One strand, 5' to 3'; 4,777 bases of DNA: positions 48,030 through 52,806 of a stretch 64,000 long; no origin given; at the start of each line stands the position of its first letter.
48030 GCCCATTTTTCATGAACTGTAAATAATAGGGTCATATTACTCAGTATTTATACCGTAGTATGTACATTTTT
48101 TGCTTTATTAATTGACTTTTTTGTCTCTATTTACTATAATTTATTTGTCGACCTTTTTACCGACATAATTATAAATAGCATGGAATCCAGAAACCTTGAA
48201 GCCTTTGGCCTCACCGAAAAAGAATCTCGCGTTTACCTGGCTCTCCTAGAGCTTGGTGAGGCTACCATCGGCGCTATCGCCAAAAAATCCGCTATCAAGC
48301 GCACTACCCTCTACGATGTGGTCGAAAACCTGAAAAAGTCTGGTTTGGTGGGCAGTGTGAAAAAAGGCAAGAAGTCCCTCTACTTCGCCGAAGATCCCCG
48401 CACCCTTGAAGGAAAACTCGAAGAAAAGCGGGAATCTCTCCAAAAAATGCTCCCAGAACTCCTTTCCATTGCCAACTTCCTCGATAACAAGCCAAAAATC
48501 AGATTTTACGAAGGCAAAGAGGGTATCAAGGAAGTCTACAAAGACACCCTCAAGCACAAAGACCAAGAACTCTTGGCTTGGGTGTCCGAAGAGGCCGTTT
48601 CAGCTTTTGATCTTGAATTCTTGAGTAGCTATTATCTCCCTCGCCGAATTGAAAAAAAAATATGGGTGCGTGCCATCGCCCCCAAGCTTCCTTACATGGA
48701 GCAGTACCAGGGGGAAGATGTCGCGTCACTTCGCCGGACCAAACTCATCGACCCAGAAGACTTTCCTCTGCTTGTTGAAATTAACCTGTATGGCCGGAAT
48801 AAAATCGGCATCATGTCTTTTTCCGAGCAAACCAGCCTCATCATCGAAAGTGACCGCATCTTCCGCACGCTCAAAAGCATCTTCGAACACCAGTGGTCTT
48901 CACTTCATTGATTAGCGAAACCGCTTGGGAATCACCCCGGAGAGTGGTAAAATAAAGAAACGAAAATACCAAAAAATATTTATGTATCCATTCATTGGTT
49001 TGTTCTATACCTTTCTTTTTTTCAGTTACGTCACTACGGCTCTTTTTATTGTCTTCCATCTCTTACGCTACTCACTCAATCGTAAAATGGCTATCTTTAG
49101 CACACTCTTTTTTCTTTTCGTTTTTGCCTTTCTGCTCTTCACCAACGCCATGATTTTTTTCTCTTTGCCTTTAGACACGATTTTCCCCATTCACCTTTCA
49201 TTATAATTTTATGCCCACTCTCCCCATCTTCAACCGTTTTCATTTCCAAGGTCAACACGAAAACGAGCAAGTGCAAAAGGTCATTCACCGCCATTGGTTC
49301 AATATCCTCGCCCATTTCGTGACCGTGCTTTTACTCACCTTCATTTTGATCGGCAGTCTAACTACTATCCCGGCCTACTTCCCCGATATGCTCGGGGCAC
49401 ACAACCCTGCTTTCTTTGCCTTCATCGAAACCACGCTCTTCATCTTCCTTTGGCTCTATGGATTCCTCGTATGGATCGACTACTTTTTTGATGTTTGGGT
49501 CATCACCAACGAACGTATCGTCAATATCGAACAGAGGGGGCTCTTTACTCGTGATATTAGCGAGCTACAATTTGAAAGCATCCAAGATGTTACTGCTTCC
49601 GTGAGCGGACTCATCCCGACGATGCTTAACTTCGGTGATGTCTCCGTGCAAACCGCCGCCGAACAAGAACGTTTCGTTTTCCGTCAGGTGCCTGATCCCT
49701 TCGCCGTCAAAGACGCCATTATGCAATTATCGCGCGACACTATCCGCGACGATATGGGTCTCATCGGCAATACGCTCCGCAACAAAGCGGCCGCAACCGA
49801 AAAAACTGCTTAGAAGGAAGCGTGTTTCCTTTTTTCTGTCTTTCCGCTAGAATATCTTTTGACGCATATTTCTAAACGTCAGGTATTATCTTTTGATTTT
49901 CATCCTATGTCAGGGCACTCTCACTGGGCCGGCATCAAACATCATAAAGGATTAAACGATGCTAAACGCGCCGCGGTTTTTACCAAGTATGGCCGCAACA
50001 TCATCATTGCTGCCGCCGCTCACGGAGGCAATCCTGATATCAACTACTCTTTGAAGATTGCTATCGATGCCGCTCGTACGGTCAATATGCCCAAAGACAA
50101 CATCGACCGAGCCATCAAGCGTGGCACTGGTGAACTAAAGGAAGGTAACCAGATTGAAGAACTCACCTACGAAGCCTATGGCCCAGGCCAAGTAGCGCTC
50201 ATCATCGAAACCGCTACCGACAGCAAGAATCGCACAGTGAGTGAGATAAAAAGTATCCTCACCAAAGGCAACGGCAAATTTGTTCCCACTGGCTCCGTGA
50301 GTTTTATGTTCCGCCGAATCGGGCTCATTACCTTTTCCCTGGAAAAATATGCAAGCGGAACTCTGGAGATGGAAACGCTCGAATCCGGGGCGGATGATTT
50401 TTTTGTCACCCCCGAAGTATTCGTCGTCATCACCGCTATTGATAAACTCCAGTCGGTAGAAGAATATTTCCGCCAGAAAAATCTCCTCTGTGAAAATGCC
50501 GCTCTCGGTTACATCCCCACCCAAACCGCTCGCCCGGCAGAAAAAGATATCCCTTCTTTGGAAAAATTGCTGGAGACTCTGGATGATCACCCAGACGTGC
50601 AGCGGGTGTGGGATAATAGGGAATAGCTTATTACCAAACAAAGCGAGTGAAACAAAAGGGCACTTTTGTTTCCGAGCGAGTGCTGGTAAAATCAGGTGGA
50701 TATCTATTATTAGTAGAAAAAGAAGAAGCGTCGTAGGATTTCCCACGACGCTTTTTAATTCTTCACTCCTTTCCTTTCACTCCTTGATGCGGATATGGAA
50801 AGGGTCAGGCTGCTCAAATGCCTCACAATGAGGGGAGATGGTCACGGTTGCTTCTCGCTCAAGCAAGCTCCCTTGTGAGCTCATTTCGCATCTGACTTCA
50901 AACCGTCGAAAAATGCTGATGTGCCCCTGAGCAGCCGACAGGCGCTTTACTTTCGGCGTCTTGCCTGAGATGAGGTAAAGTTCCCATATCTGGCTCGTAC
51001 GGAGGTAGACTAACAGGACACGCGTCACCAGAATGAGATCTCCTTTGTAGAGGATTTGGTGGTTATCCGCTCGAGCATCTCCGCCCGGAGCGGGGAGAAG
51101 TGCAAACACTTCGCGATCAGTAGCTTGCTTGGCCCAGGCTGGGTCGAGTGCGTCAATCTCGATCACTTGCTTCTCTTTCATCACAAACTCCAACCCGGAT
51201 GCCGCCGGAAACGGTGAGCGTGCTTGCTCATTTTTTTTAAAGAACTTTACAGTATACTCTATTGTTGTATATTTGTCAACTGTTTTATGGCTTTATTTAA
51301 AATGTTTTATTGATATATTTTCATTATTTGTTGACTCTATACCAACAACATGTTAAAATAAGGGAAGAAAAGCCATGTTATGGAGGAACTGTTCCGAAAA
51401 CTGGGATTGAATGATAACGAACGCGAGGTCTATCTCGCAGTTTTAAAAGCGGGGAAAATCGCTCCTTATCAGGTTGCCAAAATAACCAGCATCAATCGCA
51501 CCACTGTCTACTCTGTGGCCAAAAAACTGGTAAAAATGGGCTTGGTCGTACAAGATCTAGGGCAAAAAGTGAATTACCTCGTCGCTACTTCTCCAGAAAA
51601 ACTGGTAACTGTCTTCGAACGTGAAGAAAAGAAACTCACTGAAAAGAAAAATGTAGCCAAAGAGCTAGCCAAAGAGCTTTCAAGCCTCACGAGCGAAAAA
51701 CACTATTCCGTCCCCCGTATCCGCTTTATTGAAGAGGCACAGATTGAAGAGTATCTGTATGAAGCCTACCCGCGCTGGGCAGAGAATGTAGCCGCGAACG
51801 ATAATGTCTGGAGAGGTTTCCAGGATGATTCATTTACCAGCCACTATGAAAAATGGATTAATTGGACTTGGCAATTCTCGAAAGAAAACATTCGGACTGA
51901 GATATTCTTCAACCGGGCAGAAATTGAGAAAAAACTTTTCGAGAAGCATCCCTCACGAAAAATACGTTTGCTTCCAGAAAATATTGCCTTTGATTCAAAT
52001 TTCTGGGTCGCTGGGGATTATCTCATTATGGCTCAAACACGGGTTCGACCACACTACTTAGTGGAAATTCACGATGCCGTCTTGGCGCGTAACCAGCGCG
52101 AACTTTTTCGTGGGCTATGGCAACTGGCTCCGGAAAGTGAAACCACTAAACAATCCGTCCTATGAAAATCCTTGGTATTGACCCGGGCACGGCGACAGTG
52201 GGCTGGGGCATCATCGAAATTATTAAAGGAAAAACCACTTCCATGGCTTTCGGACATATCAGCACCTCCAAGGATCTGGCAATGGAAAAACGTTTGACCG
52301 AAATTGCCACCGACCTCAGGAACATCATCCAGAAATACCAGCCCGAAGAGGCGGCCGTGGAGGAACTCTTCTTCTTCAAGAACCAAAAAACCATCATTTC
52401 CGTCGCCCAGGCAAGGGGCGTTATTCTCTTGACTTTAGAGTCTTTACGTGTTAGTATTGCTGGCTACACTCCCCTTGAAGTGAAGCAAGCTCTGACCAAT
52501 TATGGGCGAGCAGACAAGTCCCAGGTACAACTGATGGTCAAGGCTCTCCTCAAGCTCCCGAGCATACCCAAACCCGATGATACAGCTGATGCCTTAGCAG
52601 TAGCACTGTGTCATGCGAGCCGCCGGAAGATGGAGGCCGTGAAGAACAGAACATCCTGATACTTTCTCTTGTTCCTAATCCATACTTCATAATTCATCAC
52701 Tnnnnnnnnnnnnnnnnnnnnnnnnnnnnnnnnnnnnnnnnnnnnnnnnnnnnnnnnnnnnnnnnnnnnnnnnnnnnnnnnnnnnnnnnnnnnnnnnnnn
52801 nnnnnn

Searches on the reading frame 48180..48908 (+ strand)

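Call 7: search_protein_families(library=pfam, proteins=[window:48180-48908:+], max_evalue=0.00001)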
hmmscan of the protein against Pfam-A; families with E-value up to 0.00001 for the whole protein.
window:48180-48908:+ (243 aa): 1 family
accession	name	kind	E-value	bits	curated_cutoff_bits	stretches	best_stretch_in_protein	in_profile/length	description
PF01978.25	TrmB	-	2e-17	63.3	25.6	1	6-73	1-67/68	Sugar-specific transcriptional regulator TrmB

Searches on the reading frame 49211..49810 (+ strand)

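Call 12: search_protein_families(library=pfam, proteins=[window:49211-49810:+], max_evalue=0.0001)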
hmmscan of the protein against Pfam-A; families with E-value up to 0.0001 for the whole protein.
window:49211-49810:+ (200 aa): 1 family
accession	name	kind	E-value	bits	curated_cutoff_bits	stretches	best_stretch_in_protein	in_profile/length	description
PF03703.20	bPH_2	-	1e-09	38.9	22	1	92-170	2-78/78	Bacterial PH domain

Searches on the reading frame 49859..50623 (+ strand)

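Call 12: search_protein_families(library=pfam, proteins=[window:49859-50623:+], max_evalue=0.0001)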
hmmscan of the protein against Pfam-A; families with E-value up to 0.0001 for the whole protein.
window:49859-50623:+ (255 aa): 2 families
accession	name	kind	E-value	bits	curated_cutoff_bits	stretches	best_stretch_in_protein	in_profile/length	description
PF01709.26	Transcrip_reg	-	3e-43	147.8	27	1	100-253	2-159/160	TACO1/YebC second and third domain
PF20772.2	TACO1_YebC_N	-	1.1e-27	96.7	36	1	21-92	1-73/73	TACO1/YebC protein N-terminal domain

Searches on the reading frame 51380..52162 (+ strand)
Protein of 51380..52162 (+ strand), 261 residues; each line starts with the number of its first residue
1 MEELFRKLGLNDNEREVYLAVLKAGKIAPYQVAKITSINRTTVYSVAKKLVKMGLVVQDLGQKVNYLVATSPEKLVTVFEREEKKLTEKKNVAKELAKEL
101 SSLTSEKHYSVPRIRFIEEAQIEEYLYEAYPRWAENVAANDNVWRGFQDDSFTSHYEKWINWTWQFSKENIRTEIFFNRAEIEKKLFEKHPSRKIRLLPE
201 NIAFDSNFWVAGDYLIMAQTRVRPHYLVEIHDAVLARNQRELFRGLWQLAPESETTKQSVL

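Call 12: search_protein_families(library=pfam, proteins=[window:51380-52162:+], max_evalue=0.0001)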
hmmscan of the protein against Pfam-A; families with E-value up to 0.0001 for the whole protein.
window:51380-52162:+ (261 aa): 1 family
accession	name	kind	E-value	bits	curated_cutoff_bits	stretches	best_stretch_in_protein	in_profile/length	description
PF01978.25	TrmB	-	8.7e-13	48.4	25.6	1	6-66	2-62/68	Sugar-specific transcriptional regulator TrmB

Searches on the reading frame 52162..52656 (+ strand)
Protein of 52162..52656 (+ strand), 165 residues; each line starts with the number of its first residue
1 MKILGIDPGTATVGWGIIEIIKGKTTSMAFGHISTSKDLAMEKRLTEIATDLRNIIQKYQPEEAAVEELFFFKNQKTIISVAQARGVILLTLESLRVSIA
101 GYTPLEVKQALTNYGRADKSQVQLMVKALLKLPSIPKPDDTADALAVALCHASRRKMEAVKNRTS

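Call 13: search_protein_families(library=pfam, proteins=[window:52162-52656:+], max_evalue=0.1)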
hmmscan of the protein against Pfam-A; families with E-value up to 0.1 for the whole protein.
window:52162-52656:+ (165 aa): 2 families
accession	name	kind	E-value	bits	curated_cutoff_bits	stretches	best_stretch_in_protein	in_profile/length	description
PF02075.23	RuvC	-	7e-48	162.7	22.2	1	3-151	1-148/148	Crossover junction endodeoxyribonuclease RuvC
PF07066.17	DUF3882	-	0.00055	20.3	22.1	1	2-147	3-156/162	Lactococcus phage M3 protein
